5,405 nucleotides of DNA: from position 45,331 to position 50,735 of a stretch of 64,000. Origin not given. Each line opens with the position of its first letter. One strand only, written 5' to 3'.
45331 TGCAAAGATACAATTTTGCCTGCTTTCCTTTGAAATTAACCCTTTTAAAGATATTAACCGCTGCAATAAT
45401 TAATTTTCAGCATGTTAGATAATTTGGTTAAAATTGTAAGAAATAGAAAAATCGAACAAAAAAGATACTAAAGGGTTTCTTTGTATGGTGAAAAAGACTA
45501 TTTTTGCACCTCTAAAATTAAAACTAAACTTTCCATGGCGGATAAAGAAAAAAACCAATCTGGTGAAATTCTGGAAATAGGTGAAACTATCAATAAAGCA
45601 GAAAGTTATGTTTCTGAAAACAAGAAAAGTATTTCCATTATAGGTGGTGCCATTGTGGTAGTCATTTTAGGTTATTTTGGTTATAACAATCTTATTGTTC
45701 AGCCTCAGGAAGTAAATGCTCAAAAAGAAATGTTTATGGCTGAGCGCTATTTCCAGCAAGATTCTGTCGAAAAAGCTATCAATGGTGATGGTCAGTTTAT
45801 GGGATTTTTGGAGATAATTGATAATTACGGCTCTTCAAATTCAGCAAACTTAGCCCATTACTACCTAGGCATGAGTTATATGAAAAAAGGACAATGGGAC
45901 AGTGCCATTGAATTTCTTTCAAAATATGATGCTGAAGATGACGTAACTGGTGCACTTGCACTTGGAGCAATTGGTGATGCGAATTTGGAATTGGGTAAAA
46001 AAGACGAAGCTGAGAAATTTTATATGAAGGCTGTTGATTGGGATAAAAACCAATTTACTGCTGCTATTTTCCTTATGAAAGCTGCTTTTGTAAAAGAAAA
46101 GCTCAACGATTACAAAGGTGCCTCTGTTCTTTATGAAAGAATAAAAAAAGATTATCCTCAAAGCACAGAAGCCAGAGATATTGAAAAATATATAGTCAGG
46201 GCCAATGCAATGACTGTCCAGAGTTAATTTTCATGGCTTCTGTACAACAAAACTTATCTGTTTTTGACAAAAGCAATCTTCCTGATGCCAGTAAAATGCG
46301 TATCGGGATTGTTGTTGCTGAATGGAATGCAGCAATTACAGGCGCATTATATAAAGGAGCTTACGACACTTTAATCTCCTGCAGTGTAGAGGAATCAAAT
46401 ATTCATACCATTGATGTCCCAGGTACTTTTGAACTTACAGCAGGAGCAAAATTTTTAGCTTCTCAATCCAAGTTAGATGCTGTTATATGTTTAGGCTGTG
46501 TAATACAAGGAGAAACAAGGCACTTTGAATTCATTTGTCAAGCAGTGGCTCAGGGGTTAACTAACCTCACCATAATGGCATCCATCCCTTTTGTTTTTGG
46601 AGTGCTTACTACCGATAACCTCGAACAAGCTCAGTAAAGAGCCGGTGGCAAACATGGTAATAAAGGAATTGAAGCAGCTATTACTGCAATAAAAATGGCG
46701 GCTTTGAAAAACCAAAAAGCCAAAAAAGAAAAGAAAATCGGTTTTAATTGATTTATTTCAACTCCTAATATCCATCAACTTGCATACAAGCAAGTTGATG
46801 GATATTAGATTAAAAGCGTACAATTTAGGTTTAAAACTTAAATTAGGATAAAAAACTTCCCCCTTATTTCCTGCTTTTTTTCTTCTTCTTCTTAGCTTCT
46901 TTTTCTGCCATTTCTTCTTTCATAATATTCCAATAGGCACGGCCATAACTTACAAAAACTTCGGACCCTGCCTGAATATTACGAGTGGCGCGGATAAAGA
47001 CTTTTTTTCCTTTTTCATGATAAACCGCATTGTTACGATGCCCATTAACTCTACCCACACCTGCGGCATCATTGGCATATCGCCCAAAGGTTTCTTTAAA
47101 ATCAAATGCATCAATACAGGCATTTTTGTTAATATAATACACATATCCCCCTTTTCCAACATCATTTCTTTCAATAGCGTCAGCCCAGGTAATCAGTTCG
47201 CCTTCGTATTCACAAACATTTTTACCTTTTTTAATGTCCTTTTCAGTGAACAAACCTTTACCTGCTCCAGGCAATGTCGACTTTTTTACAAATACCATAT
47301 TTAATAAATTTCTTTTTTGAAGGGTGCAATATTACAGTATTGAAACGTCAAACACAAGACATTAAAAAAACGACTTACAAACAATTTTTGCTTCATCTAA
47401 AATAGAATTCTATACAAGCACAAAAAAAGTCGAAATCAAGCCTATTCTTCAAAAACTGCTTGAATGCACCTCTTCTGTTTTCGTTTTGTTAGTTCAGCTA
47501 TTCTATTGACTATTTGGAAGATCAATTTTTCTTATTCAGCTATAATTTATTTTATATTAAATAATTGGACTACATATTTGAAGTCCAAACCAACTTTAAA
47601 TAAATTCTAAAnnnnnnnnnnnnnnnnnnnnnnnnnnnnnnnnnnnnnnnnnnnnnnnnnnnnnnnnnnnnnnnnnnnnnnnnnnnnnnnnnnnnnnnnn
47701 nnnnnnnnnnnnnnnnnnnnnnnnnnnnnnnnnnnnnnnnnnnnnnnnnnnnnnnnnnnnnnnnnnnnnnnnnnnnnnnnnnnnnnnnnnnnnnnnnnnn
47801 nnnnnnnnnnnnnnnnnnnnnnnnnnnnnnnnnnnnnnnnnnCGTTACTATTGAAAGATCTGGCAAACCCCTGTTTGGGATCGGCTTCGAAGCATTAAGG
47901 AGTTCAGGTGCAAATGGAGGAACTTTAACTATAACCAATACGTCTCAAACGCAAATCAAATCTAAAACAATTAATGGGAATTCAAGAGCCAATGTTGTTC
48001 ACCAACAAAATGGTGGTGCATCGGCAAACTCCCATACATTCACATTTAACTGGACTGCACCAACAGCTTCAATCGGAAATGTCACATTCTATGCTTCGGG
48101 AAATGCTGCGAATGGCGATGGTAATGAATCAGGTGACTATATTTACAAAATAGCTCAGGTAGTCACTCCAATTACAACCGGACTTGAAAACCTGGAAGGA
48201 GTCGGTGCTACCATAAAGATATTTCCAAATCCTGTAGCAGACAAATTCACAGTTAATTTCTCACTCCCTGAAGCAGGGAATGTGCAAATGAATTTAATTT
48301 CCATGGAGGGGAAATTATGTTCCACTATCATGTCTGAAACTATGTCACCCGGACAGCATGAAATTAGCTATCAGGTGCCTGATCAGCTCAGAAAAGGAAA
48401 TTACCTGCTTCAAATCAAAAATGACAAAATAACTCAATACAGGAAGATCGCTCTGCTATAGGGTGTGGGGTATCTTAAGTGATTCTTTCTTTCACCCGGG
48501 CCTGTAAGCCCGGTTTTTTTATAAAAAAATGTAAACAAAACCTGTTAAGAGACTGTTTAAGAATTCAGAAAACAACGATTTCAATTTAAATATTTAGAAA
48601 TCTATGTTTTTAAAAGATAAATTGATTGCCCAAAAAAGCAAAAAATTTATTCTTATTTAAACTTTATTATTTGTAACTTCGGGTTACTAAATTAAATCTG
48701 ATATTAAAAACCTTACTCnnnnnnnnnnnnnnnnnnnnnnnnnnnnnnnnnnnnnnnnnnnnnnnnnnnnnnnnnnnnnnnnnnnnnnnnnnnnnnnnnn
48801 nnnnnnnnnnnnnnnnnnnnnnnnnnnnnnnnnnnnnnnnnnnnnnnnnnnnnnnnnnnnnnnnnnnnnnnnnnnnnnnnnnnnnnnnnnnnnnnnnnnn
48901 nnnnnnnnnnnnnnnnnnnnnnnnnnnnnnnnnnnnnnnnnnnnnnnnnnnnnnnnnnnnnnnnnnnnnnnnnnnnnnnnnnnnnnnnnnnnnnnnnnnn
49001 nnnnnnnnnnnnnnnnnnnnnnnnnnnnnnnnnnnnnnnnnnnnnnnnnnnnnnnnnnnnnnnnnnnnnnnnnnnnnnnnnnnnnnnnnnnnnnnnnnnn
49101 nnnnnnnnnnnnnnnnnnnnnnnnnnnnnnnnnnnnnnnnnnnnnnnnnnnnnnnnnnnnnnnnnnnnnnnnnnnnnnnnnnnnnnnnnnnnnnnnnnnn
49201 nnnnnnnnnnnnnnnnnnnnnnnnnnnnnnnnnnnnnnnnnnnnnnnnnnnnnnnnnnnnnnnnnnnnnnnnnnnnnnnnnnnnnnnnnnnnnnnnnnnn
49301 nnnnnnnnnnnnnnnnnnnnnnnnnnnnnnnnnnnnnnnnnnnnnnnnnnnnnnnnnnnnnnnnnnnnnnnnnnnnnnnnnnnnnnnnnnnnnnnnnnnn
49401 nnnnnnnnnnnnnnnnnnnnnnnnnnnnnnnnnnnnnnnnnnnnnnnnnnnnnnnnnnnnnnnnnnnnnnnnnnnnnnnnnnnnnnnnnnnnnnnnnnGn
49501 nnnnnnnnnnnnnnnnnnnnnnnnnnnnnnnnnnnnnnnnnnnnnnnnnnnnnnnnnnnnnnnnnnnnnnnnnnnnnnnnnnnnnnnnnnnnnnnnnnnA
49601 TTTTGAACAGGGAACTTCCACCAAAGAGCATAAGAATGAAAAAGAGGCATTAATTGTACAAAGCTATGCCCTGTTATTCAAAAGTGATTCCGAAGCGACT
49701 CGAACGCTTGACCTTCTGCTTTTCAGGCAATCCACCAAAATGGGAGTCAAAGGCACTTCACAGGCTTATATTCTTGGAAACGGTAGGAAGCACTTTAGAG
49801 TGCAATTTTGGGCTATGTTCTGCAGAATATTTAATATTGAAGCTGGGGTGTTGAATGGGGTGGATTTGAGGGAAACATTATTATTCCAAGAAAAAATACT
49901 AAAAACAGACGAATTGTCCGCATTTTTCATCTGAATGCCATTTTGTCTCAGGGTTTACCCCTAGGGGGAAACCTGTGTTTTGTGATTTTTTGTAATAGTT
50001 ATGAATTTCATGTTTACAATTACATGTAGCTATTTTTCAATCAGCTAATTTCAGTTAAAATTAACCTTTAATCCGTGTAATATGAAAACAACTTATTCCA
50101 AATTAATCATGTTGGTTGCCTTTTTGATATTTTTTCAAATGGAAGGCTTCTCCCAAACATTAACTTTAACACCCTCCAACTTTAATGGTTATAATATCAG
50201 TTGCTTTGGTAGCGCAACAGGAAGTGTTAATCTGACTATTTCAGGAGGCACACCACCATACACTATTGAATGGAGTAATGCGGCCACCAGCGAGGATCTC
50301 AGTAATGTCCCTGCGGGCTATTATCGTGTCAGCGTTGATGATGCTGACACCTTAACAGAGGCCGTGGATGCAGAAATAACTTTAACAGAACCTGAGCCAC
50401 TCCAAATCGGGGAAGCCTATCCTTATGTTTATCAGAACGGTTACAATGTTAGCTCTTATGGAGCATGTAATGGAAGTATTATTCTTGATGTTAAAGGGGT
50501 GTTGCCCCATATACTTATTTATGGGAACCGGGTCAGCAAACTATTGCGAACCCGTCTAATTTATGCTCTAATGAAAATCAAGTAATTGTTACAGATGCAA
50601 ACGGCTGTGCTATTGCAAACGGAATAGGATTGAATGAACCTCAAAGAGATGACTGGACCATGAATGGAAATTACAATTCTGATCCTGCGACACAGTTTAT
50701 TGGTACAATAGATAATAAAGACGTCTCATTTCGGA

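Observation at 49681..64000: Three tandem paralogous leader + small ORF + SprB-repeat fibre + partner-gene cassettes form an accessory block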

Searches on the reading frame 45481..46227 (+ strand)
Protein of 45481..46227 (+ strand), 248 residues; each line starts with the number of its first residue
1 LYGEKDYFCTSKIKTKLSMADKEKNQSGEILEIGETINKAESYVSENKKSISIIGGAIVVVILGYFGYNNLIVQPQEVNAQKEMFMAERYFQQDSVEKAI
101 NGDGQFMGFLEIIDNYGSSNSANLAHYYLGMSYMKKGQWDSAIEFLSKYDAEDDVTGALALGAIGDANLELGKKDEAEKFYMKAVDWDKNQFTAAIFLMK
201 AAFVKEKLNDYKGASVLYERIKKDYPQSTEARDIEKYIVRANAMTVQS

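Call 26: search_protein_families(library=pfam, proteins=[window:45481-46227:+], max_evalue=1)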
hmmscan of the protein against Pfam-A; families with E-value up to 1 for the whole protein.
window:45481-46227:+ (248 aa): 15 families
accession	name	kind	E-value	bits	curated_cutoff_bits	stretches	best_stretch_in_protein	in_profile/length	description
PF07719.23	TPR_2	-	8.8e-11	41.5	27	2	125-148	3-26/34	Tetratricopeptide repeat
PF13174.12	TPR_6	-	1.7e-10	41.2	26.3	2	125-148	2-25/33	Tetratricopeptide repeat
PF00515.34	TPR_1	-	3.6e-08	33.3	27.8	2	125-148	3-26/34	Tetratricopeptide repeat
PF13181.12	TPR_8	-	9.5e-08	32.1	25.7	1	160-190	3-33/34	Tetratricopeptide repeat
PF13428.12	TPR_14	-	2.2e-07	31.3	23.5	1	200-232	6-38/44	Tetratricopeptide repeat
PF14559.12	TPR_19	-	7.6e-07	29.8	25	2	125-154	27-56/68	Tetratricopeptide repeat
PF13424.12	TPR_12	-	1.3e-06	28.9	30.1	1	125-189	5-76/77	Tetratricopeptide repeat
PF12895.13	ANAPC3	-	6.3e-06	26.8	27.2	1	84-181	9-79/82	Anaphase-promoting complex, cyclosome, subunit 3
PF13432.12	TPR_16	-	3.6e-05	24.5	32.7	1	121-152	29-60/65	Tetratricopeptide repeat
PF09976.15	TPR_21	-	0.00022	21.4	25.5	1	47-148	7-101/193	Tetratricopeptide repeat-like domain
PF13176.12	TPR_7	-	0.0013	19.1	27.9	1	129-146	5-22/36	Tetratricopeptide repeat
PF13374.12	TPR_10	-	0.016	15.7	27.5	0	160-185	4-29/42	Tetratricopeptide repeat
PF13431.12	TPR_17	-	0.037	14.7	24.4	0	125-144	15-34/34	Tetratricopeptide repeat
PF23914.1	TPR_CcmH_CycH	-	0.13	12.6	42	0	153-231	48-123/158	Cytochrome c-type biogenesis protein H TPR domain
PF13414.12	TPR_11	-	0.16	12.2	26.8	0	132-144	3-15/42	TPR repeat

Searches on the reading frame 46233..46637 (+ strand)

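Call 26: search_protein_families(library=pfam, proteins=[window:46233-46637:+], max_evalue=1)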
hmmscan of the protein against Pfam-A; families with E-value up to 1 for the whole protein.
window:46233-46637:+ (134 aa): 1 family
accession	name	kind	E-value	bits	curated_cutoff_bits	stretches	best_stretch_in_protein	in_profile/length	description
PF00885.24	DMRL_synthase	-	2.7e-42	144.4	26.7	1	22-133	2-112/139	6,7-dimethyl-8-ribityllumazine synthase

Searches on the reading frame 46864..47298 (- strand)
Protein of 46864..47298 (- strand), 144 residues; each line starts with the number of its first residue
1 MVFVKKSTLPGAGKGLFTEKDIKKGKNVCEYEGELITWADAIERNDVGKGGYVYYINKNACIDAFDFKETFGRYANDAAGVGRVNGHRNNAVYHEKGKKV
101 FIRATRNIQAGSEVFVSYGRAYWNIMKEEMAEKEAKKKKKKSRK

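Call 26: search_protein_families(library=pfam, proteins=[window:46864-47298:-], max_evalue=1)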
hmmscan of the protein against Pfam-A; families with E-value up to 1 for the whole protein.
window:46864-47298:- (144 aa): 4 families
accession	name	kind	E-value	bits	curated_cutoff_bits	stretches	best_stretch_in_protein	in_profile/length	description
PF00856.33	SET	-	1.6e-15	57.8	22.4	1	13-119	1-105/105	SET domain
PF21549.2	PRDM2_PR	-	1.5e-05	25.1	27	1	4-127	3-121/123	PR domain zinc finger protein 2, PR domain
PF25510.1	Ubiquitin_DCDC1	-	0.025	15.5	30.4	1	89-122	62-93/95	Doublecortin domain-containing protein 1-like, ubiquitin domain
PF03217.20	SlpA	-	0.025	15.2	23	1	77-119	3-42/63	Surface layer protein A domain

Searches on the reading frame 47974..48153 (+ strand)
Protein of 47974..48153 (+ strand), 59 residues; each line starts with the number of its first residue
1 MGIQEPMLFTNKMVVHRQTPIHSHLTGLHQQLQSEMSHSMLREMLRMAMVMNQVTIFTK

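Call 26: search_protein_families(library=pfam, proteins=[window:47974-48153:+], max_evalue=1)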
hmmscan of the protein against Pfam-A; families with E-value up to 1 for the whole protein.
window:47974-48153:+ (59 aa): 2 families
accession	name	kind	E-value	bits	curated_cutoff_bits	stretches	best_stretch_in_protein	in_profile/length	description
PF11130.14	TraC_F_IV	-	0.035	13.6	28.1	1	3-48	257-302/375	TraC protein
PF21728.3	PADR1_N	-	0.11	13.4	25.7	1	25-46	15-36/60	PADR1, N-terminal helical domain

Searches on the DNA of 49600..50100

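Call 27: search_rna_families(source=window, start=49600, end=50100, threshold=evalue, max_evalue=10, show_alignments=3)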
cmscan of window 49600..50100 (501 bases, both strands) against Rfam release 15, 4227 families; matches with E-value up to 10: 4.
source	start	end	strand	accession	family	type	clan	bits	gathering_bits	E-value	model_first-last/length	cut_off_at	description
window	49685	49742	-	RF00005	tRNA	Gene; tRNA;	CL00001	19.2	29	0.24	1-71/71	no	tRNA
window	49949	50092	-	RF04182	GibS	Gene; sRNA;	-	19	115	3.2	1-142/142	no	GibS sRNA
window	49898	49951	-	RF02427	SpF10_sRNA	Gene; sRNA;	-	17.9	60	1.2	1-57/57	no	Streptococcus sRNA SpF10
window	49823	49934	+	RF01295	SCARNA7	Gene; snRNA; snoRNA; scaRNA;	-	15.6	65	0.1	1-330/330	no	Small Cajal body-specific RNA 7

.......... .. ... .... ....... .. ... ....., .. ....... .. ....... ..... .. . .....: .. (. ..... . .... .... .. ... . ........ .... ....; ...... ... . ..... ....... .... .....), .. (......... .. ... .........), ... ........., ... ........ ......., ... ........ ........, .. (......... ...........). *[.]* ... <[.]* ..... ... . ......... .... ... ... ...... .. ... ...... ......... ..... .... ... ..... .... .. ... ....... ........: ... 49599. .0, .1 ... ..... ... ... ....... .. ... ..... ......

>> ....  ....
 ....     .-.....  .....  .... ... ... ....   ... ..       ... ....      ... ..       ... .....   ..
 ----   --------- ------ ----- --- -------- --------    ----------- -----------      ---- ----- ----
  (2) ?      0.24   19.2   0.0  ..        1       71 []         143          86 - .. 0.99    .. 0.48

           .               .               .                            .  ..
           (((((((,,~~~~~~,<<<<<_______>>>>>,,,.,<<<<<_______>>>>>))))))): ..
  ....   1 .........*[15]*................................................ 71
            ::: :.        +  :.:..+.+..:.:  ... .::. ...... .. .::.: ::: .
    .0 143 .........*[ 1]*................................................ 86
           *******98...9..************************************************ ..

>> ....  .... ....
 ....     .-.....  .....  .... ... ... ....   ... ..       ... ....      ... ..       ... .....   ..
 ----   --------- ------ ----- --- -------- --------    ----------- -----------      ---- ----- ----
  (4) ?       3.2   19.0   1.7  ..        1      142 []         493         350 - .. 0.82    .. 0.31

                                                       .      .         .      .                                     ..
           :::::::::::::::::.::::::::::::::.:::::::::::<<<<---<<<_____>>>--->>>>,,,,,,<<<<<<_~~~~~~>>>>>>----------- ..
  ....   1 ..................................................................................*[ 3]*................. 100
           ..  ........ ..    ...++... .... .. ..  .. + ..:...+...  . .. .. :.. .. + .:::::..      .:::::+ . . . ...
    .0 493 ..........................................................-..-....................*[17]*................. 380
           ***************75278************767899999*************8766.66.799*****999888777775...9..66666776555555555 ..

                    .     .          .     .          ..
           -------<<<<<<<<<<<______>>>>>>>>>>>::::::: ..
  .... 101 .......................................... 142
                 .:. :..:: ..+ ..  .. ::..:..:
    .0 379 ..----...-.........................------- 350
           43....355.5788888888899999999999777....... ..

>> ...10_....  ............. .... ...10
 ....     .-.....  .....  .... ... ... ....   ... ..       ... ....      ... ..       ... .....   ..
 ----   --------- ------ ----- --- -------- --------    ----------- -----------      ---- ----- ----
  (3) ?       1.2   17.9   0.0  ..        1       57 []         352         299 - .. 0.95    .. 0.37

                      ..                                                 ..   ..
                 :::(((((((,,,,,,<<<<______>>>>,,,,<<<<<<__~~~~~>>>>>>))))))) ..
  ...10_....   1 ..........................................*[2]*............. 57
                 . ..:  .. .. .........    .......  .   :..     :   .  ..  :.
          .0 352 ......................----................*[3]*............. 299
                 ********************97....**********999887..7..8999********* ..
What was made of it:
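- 49685..49742 (-): Pseudo-tRNA fragment, copy A. It has an anticodon arm (loop reads GAA), a T arm and the 3' acceptor strand, but no D arm. It sits within 5 nt of the left edge of the A-C repeat. Rfam tRNA 19.2 bits (gathering score 29), E 0.24 in a 501-nt search (call 27).
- Checked: It scores 19.2 bits against Rfam tRNA, below the gathering score of 29 (call 27).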

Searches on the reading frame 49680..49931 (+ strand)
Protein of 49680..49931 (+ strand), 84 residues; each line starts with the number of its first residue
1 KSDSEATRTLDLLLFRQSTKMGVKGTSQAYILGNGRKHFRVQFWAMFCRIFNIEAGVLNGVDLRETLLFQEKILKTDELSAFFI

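Call 26: search_protein_families(library=pfam, proteins=[window:49680-49931:+], max_evalue=1)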
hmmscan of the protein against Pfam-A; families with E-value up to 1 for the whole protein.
seq(84 aa): 0 families

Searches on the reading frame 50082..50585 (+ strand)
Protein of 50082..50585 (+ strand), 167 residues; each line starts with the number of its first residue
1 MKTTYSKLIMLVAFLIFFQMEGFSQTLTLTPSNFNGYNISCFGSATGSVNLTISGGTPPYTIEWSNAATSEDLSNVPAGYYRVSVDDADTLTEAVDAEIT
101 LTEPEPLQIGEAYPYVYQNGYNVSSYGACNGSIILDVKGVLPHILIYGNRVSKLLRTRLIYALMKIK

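Call 10: search_protein_families(library=pfam, proteins=[window:50082-50585:+], max_evalue=0.01)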
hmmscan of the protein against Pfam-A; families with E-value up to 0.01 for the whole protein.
window:50082-50585:+ (167 aa): 1 family
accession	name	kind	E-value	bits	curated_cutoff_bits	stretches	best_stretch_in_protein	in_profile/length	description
PF13573.12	SprB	-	2.7e-12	46.5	28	1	38-69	6-37/37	SprB repeat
